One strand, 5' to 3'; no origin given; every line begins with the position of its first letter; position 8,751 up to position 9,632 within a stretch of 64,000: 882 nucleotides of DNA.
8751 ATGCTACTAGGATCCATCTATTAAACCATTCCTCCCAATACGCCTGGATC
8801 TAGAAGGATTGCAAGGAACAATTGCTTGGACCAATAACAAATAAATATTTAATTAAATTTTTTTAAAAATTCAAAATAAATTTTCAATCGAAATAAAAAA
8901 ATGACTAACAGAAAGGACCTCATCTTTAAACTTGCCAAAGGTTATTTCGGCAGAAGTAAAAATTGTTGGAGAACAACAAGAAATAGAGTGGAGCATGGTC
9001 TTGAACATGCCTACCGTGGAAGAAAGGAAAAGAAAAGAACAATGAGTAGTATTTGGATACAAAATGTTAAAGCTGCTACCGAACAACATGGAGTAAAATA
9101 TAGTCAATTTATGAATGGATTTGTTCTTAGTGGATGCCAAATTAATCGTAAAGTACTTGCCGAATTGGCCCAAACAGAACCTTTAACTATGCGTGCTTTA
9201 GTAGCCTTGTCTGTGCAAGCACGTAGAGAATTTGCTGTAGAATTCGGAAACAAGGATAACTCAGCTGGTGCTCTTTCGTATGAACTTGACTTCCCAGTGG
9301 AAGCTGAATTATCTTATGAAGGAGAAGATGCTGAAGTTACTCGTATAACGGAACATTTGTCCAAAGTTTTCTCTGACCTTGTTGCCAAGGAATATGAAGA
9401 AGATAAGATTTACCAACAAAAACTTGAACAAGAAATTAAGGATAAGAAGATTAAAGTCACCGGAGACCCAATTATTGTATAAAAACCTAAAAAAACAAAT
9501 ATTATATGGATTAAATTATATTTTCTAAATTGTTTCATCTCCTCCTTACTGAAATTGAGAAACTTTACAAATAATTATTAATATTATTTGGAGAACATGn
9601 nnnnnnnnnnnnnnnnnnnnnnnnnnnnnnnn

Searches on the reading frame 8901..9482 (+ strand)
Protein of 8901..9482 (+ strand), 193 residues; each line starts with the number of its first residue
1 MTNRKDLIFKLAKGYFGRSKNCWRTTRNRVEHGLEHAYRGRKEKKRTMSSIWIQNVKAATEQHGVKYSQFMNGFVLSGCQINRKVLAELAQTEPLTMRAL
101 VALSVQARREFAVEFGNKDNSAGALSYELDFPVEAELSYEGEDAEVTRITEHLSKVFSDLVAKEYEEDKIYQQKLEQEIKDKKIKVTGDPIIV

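Call 23: search_protein_families(library=pfam, proteins=[window:8901-9482:+], max_evalue=0.001)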
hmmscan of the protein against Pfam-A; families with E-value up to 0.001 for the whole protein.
window:8901-9482:+ (193 aa): 1 family
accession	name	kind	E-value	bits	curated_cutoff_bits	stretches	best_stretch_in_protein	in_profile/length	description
PF00453.23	Ribosomal_L20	-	7.1e-32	110.2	30.8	1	3-99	10-106/107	Ribosomal protein L20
